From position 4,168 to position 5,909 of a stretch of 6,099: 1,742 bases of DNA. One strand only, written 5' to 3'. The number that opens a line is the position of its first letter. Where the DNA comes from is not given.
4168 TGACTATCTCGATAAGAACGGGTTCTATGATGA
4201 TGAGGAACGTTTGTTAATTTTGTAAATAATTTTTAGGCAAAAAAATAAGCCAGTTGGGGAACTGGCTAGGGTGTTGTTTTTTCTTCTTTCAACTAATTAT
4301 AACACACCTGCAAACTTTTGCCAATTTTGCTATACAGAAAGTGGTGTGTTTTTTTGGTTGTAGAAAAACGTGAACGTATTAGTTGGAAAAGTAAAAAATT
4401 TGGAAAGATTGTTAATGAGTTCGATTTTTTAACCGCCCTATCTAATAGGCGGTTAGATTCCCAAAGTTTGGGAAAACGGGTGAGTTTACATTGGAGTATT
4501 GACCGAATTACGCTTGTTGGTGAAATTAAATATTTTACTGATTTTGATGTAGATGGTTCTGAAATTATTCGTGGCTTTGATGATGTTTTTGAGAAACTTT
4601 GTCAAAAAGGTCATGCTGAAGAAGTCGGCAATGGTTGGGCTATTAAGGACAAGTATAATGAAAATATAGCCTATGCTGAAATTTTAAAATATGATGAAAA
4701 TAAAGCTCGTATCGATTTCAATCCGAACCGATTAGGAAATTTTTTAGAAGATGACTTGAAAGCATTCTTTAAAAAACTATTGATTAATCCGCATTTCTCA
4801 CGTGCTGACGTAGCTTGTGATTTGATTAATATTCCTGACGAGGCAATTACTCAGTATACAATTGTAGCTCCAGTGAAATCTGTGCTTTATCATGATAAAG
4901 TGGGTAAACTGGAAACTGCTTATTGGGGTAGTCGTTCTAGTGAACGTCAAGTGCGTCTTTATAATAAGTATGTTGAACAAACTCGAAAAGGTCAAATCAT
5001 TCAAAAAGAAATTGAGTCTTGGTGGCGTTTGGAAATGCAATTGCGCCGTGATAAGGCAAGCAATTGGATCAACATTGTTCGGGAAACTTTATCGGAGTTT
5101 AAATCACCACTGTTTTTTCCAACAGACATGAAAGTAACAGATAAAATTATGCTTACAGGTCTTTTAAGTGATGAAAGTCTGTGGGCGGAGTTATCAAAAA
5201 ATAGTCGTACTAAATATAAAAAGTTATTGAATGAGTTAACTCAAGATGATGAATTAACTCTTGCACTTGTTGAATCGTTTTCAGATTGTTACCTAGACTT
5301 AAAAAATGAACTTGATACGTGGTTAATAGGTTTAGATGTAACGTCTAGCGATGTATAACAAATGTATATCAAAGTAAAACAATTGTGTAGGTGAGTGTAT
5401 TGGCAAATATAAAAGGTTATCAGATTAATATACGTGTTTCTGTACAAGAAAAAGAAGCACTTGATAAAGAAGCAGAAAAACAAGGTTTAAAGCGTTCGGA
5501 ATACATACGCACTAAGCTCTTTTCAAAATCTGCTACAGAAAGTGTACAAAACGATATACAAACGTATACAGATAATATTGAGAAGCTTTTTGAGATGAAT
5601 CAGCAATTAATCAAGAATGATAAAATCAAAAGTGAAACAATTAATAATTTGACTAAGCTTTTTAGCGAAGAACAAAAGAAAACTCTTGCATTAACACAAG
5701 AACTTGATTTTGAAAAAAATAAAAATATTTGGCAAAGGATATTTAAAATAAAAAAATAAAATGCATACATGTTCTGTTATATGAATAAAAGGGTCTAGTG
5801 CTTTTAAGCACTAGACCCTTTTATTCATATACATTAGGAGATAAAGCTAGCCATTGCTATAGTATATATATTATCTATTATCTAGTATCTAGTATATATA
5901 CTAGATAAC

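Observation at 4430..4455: pT181-type origin nick hairpin inside or just before the rep gene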

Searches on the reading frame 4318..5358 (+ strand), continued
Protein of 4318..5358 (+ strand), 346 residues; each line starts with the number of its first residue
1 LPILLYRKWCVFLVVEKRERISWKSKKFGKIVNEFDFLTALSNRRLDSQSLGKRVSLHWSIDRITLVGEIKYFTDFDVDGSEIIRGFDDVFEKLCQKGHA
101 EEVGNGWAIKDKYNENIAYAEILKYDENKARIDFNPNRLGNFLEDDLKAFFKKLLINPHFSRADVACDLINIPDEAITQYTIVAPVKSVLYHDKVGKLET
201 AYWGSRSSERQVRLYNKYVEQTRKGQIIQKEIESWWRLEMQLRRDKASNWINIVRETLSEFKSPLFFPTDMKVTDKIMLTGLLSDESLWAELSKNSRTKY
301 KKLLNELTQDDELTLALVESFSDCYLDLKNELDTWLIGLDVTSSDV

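Call 27: search_dna_similar(query=window:4354-5355:+, collection=plasmids, mode=protein, rows=spread, max_rows=40)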
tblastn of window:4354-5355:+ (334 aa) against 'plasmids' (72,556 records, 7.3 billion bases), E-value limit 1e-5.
Records with a match: 775; places in all: 875; records where one place covers at least 80% of the query: 438.
Best place of each record, by identity: <60% 775.
By first word of the organism name: Enterococcus 394; Staphylococcus 282; Mammaliicoccus 25; Bacillus 11; Lactobacillus 9; Streptococcus 8; Macrococcus 8; Macrococcoides 6; Priestia 5; Weissella 4; and 16 more.
By predicted mobility (MOB-suite, as given by PLSDB): mobilizable 482; non-mobilizable 270; conjugative 23.
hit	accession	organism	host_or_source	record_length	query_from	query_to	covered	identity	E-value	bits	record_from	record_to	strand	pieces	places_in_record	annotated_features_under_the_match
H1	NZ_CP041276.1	Enterococcus faecium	Homo sapiens,feces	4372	19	333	94%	54.1%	2e-104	340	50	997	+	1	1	replication initiation factor domain-containing protein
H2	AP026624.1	Enterococcus faecium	Homo sapiens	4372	13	330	94%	54.0%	3e-81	350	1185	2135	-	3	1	hypothetical protein (x2)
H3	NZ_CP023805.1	Enterococcus faecium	Homo sapiens,blood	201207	15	330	95%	52.0%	1e-103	340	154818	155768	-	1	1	replication initiation factor domain-containing protein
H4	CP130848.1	Enterococcus faecium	Homo sapiens,blood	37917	17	330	94%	52.1%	8e-102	335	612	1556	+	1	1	none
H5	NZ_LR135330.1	Enterococcus faecium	-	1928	13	330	95%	50.6%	8e-80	322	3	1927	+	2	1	replication initiation factor domain-containing protein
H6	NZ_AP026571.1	Enterococcus faecium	Homo sapiens,sputum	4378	15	333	96%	50.0%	2e-98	324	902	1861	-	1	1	replication initiation factor domain-containing protein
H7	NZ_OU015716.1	Enterococcus faecium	Homo sapiens,Inguinal/Rectal swab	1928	15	330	95%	50.5%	1e-101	318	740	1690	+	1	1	replication initiation factor domain-containing protein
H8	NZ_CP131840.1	Enterococcus faecium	-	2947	15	330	95%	50.2%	4e-104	332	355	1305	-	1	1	replication initiation factor domain-containing protein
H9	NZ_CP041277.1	Enterococcus faecium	Homo sapiens,feces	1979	20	330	93%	49.7%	5e-100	314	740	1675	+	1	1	replication initiation factor domain-containing protein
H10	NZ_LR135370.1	Enterococcus faecium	-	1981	20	330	93%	49.0%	1e-101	318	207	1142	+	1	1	replication initiation factor domain-containing protein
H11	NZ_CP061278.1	Streptococcus suis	mixed culture,swine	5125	17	329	94%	48.5%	5e-92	306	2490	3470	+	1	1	replication initiation factor domain-containing protein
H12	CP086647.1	Enterococcus faecium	Homo sapiens,whole organism,urine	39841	46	330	85%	50.4%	2e-90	302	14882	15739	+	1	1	none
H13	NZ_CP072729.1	Enterococcus faecium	Homo sapiens,blood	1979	85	330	74%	55.5%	4e-90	288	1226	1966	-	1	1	record has no annotation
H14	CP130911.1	Enterococcus faecium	Homo sapiens,blood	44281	104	330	68%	56.8%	7e-82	277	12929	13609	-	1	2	none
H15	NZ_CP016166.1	Enterococcus faecium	Homo sapiens,blood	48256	99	330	69%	54.7%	6e-81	275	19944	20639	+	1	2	none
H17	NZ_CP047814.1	Staphylococcus aureus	Homo sapiens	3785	27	323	89%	31.0%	7e-21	100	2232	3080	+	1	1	replication initiation factor domain-containing protein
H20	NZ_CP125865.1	Staphylococcus aureus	Homo sapiens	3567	27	324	89%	29.6%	2e-17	91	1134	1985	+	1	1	replication initiation factor domain-containing protein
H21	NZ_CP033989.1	Staphylococcus aureus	Homo sapiens,blood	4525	27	323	89%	28.8%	9e-16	86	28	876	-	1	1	replication initiation factor domain-containing protein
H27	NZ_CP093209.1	Staphylococcus epidermidis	Homo sapiens,blood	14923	27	332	92%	25.6%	1e-13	79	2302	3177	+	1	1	replication initiation factor domain-containing protein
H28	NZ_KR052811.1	Lactobacillus crispatus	-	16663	105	324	66%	33.9%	3e-28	122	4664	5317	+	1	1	replication initiation factor domain-containing protein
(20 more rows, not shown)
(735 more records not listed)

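Call 28: search_dna_similar(query=window:4354-5355:+, collection=phages, mode=protein, max_rows=30)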
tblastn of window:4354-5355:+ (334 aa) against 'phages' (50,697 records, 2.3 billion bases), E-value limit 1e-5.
No match.

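Call 34: get_annotated_region(hit=H17, flank=400)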
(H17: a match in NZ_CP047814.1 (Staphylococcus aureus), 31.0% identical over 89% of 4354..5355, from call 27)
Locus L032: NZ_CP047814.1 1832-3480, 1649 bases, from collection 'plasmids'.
description: Staphylococcus aureus strain UP_1500 plasmid unnamed, complete sequence
organism: Staphylococcus aureus (NCBI taxid 1280)
taxonomy: Bacteria; Bacillota; Bacilli; Bacillales; Staphylococcaceae; Staphylococcus; Staphylococcus aureus
host: -; source: Homo sapiens; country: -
typing (MOB-suite, as given by PLSDB): mobilizable; replicon rep_cluster_1118; relaxase MOBV
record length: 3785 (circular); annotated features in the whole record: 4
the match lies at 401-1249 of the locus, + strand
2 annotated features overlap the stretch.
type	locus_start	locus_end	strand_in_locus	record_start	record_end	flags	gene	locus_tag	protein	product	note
CDS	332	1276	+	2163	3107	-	-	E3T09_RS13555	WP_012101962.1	replication initiation factor domain-containing protein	GO:0006270 - DNA replication initiation [Evidence IEA]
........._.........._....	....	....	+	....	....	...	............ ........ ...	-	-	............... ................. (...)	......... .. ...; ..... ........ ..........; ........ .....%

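Call 35: get_annotated_region(hit=H20, flank=400)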
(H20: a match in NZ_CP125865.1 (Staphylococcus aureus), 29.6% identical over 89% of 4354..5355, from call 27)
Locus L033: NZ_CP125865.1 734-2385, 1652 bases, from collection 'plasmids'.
description: Staphylococcus aureus strain 19-00012 plasmid p19-00012_2, complete sequence
organism: Staphylococcus aureus (NCBI taxid 1280)
taxonomy: Bacteria; Bacillota; Bacilli; Bacillales; Staphylococcaceae; Staphylococcus; Staphylococcus aureus
host: -; source: Homo sapiens; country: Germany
typing (MOB-suite, as given by PLSDB): mobilizable; replicon rep_cluster_1118; relaxase MOBV
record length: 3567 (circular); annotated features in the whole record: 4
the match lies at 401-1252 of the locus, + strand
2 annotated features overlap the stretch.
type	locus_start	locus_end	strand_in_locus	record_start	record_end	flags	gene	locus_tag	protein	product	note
CDS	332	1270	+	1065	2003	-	-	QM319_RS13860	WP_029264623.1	replication initiation factor domain-containing protein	GO:0006270 - DNA replication initiation [Evidence IEA]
CDS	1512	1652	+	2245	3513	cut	mobV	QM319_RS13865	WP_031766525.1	MobV family relaxase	GO:0006310 - DNA recombination [Evidence IEA]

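Call 36: get_annotated_region(hit=H21, flank=400)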
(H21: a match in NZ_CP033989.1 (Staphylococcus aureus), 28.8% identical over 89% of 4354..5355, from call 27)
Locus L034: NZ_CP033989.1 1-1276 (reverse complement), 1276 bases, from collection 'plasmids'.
description: Staphylococcus aureus strain P1D14C1 plasmid unnamed2, complete sequence
organism: Staphylococcus aureus (NCBI taxid 1280)
taxonomy: Bacteria; Bacillota; Bacilli; Bacillales; Staphylococcaceae; Staphylococcus; Staphylococcus aureus
host: -; source: Homo sapiens,blood; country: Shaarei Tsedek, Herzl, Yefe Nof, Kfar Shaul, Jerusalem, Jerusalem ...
typing (MOB-suite, as given by PLSDB): mobilizable; replicon rep_cluster_1118; relaxase MOBP
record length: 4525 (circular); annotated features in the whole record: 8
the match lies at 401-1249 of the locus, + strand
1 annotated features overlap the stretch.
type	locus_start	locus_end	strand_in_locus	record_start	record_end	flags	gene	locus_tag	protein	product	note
CDS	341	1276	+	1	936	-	-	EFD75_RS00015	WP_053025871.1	replication initiation factor domain-containing protein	GO:0006270 - DNA replication initiation [Evidence IEA]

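Call 37: get_annotated_region(hit=H27, flank=400)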
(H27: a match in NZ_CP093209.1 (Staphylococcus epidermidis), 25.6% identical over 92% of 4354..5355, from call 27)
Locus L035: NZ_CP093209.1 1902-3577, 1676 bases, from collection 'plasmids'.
description: Staphylococcus epidermidis strain TSM-47 plasmid p1, complete sequence
organism: Staphylococcus epidermidis (NCBI taxid 1282)
taxonomy: Bacteria; Bacillota; Bacilli; Bacillales; Staphylococcaceae; Staphylococcus; Staphylococcus epidermidis
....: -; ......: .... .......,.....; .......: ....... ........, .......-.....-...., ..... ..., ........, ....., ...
typing (MOB-suite, as given by PLSDB): non-mobilizable; replicon rep_cluster_1118,rep_cluster_910
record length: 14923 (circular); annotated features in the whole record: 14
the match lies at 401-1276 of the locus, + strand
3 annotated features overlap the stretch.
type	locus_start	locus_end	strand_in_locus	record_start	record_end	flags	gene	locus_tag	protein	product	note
CDS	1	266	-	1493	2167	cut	-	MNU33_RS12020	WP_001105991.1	IS6-like element IS257 family transposase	-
CDS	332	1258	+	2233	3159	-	-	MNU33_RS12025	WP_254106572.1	replication initiation factor domain-containing protein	GO:0006270 - DNA replication initiation [Evidence IEA]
CDS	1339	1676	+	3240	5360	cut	-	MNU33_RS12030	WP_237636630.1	DNA cytosine methyltransferase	-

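Call 38: get_annotated_region(hit=H28, flank=700)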
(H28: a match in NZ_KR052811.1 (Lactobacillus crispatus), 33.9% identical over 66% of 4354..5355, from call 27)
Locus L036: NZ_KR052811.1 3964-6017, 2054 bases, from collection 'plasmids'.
description: Lactobacillus crispatus strain L6 plasmid pLc17, complete sequence
organism: Lactobacillus crispatus (NCBI taxid 47770)
taxonomy: Bacteria; Bacillota; Bacilli; Lactobacillales; Lactobacillaceae; Lactobacillus; Lactobacillus crispatus
host: -; source: -; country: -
typing (MOB-suite, as given by PLSDB): non-mobilizable; replicon rep_cluster_707
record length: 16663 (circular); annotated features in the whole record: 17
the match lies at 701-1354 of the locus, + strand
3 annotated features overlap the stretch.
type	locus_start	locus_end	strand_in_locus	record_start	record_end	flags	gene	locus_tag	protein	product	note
CDS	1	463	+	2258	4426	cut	nrdE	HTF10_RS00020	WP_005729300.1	class 1b ribonucleoside-diphosphate reductase subunit alpha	GO:0006260 - DNA replication [Evidence IEA]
CDS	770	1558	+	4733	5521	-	-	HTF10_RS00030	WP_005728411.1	replication initiation factor domain-containing protein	GO:0006270 - DNA replication initiation [Evidence IEA]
CDS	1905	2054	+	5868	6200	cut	-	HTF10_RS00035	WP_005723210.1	hypothetical protein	-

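Call 39: get_annotated_region(hit=H1, flank=400)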
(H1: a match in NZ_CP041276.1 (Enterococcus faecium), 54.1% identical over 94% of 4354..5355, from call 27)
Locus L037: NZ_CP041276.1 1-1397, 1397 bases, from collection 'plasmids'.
description: Enterococcus faecium strain VVEswe-S plasmid pVVEswe-S7
organism: Enterococcus faecium (NCBI taxid 1352)
taxonomy: Bacteria; Bacillota; Bacilli; Lactobacillales; Enterococcaceae; Enterococcus; Enterococcus faecium
host: -; source: Homo sapiens,feces; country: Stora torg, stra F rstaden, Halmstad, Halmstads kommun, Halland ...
typing (MOB-suite, as given by PLSDB): mobilizable; replicon rep_cluster_943; relaxase MOBV
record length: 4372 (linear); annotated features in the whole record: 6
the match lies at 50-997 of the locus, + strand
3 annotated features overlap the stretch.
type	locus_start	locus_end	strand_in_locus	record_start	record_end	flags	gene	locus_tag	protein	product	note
CDS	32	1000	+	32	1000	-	-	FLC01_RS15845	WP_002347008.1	replication initiation factor domain-containing protein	GO:0006270 - DNA replication initiation [Evidence IEA]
CDS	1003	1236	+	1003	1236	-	-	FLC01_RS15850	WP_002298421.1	hypothetical protein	-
CDS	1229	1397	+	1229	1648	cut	-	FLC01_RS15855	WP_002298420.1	hypothetical protein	-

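Call 40: get_annotated_region(hit=H11, flank=400)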
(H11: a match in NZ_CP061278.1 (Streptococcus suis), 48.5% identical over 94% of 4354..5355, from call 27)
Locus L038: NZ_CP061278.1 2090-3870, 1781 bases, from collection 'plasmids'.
description: Streptococcus suis strain SC262 plasmid pSC262, complete sequence
organism: Streptococcus suis (NCBI taxid 1307)
taxonomy: Bacteria; Bacillota; Bacilli; Lactobacillales; Streptococcaceae; Streptococcus; Streptococcus suis
host: -; source: mixed culture,swine; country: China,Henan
typing (MOB-suite, as given by PLSDB): non-mobilizable
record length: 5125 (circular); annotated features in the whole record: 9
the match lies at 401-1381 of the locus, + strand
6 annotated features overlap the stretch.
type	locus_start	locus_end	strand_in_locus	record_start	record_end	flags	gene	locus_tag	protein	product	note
CDS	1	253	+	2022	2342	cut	-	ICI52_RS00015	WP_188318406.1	type II toxin-antitoxin system RelE/ParE family toxin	GO:0030541 - plasmid partitioning [Evidence IEA]; GO:0051290 - protein heterotetramerization [Evidence IEA]; GO:0009432 ...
CDS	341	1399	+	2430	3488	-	-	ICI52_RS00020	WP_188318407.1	replication initiation factor domain-containing protein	GO:0006270 - DNA replication initiation [Evidence IEA]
CDS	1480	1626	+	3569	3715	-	-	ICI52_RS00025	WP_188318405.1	hypothetical protein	-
CDS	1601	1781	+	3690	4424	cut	-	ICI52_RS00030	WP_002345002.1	23S rRNA (adenine(2058)-N(6))-methyltransferase Erm(T)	-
predicted_resistance_gene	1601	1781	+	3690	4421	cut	erm(T)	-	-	23S rRNA (adenine(2058)-N(6))-methyltransferase Erm(T)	predicted by amrfinderplus; class LINCOSAMIDE/MACROLIDE/STREPTOGRAMIN; identity 100.0%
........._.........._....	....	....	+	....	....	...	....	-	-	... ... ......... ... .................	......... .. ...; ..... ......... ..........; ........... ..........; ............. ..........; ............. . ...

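Call 41: get_annotated_region(hit=H6, flank=400)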
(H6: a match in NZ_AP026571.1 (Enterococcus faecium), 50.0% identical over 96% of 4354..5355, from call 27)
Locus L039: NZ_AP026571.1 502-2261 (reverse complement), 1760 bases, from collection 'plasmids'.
description: Enterococcus faecium strain JHP9 plasmid pJHP9_4, complete sequence
organism: Enterococcus faecium (NCBI taxid 1352)
taxonomy: Bacteria; Bacillota; Bacilli; Lactobacillales; Enterococcaceae; Enterococcus; Enterococcus faecium
host: -; source: Homo sapiens,sputum; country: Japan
typing (MOB-suite, as given by PLSDB): mobilizable; replicon rep_cluster_943; relaxase MOBV
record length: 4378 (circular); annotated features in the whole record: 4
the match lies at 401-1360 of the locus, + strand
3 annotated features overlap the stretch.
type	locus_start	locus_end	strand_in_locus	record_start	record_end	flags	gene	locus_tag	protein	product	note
CDS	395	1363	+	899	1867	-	-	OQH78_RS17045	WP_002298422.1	replication initiation factor domain-containing protein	GO:0006270 - DNA replication initiation [Evidence IEA]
CDS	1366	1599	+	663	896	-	-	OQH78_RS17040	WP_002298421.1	hypothetical protein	-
CDS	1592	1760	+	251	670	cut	-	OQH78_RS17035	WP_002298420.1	hypothetical protein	-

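Call 47: search_solved_structures(query=window:4354-5355:+, show_alignments=1)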
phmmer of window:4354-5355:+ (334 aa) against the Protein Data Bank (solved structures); distinct sequences matched with E-value up to 0.001: 2.
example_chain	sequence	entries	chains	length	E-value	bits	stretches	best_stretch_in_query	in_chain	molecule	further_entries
4cwe_A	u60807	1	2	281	7.9e-20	74.5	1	111-323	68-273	REPLICATION INITIATION PROTEIN, REPLICATION INITIATION PROTEIN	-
4cwc_A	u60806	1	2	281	7.5e-19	71.3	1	111-320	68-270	REPLICATION INITIATION PROTEIN, REPLICATION INITIATION PROTEIN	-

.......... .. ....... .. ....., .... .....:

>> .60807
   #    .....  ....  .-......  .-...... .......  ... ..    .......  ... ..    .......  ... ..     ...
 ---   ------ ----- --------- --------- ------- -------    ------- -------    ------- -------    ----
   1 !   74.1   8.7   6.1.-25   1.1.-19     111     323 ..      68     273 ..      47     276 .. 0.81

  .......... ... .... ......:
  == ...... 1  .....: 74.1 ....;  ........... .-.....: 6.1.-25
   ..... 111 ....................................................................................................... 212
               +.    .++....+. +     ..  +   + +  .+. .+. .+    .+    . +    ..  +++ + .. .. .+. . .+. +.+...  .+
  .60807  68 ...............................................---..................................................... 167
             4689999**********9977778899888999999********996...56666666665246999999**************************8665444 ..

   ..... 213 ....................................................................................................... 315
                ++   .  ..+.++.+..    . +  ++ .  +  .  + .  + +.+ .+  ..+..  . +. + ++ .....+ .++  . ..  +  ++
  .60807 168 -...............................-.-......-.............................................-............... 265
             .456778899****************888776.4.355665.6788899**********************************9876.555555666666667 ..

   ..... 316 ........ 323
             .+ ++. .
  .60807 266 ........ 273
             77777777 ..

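Call 63: find_encoding_contigs(protein=P0008, flank=6000, max_places=2)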
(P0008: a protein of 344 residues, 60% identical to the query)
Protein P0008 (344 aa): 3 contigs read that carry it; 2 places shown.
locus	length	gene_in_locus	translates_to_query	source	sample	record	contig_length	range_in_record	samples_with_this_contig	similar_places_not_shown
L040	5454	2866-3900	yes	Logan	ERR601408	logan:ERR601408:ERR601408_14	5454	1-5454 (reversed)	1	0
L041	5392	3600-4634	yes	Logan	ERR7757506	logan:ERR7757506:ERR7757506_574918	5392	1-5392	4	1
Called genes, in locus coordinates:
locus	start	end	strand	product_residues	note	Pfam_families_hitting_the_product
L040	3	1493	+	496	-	?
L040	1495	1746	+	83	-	-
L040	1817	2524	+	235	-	-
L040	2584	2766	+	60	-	PF01402:RHH_1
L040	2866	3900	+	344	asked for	PF02486:Rep_trans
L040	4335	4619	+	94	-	-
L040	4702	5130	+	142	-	-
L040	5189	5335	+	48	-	-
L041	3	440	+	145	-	?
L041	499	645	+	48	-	-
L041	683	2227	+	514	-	-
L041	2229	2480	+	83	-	-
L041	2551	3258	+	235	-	-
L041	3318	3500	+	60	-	PF01402:RHH_1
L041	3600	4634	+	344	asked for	PF02486:Rep_trans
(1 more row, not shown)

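Call 64: find_encoding_contigs(protein=P0010, flank=6000, max_places=2)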
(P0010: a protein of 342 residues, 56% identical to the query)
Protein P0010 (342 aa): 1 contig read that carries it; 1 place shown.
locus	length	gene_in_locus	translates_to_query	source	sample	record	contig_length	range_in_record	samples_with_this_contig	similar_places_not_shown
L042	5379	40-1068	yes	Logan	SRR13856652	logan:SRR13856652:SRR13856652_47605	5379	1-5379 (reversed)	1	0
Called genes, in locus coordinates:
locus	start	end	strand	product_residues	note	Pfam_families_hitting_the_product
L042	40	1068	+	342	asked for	PF02486:Rep_trans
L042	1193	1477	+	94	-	-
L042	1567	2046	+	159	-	-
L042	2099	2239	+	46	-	-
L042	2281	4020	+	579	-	-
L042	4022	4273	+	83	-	-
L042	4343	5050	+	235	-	-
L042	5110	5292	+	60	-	PF01402:RHH_1 (weak)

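Call 65: find_encoding_contigs(protein=P0058, flank=8000, max_places=2)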
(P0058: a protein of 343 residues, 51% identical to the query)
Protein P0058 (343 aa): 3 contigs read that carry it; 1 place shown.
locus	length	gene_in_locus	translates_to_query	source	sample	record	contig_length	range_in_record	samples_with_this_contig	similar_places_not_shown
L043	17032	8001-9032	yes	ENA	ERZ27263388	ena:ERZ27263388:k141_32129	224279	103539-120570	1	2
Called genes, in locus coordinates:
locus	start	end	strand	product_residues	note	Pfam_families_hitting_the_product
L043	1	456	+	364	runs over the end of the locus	PF02463:SMC_N, PF13175:AAA_15, PF13476:AAA_23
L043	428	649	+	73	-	-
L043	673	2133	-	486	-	PF00324:AA_permease, PF13520:AA_permease_2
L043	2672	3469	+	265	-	PF19952:DUF6414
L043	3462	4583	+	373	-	PF07724:AAA_2, PF00004:AAA (weak), PF07728:AAA_5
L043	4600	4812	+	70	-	-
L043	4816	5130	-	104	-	PF24250:HVO_2718 (faint), PF12844:HTH_19, PF13560:HTH_31, PF01381:HTH_3, PF13443:HTH_26 (weak)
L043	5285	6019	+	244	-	-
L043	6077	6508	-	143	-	PF12844:HTH_19, PF01381:HTH_3, PF13443:HTH_26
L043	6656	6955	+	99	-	-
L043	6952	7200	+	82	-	-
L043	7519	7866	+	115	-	-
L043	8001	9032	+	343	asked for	PF02486:Rep_trans (weak)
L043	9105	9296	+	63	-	PF11372:DUF3173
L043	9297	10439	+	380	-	PF00589:Phage_integrase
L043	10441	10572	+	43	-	-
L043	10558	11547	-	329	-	PF01073:3Beta_HSD, PF01370:Epimerase, PF02719:Polysacc_synt_2, PF04321:RmlD_sub_bind, PF13460:NAD_binding_10, PF16363:GDP_Man_Dehyd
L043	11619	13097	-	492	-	PF01087:GalP_UDP_transf, PF02744:GalP_UDP_tr_C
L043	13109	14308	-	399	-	PF10509:GalKase_gal_bdg, PF00288:GHMP_kinases_N, PF08544:GHMP_kinases_C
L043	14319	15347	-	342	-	PF01263:Aldose_epim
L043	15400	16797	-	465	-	PF07690:MFS_1, PF13347:MFS_2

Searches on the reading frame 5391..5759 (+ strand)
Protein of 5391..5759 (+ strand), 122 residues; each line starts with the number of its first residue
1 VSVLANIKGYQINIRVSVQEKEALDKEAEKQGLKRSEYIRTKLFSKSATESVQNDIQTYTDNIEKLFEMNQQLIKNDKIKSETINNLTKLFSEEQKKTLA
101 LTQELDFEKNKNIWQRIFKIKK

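Call 4: search_protein_families(library=pfam, proteins=[window:5391-5759:+], max_evalue=0.01)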
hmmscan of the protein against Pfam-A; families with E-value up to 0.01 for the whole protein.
window:5391-5759:+ (122 aa): 3 families
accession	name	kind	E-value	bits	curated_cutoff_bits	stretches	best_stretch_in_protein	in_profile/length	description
PF21983.2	NikA-like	-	1.8e-09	38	27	1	11-67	6-62/72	Mobilization protein NikA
PF01402.27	RHH_1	-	0.00049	20.4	20.5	1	12-40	2-30/39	Ribbon-helix-helix protein, copG family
PF19807.5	DUF6290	-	0.0026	18.3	27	1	12-61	4-50/72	Family of unknown function (DUF6290)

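Call 5: search_protein_families(library=phrogs, proteins=[window:5391-5759:+], max_evalue=0.01)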
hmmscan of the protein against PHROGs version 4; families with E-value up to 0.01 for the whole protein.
window:5391-5759:+ (122 aa): 4 families
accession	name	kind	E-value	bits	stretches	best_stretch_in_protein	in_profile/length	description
phrog_13890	-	unknown function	0.00036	21.4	1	11-50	19-58/73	-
phrog_876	-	transcription regulation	0.00054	20.6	1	6-71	64-134/239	transcriptional repressor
phrog_15246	-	unknown function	0.0038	18.4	0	27-80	23-71/88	-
phrog_15620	-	unknown function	0.0045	17.3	1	7-113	95-196/294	-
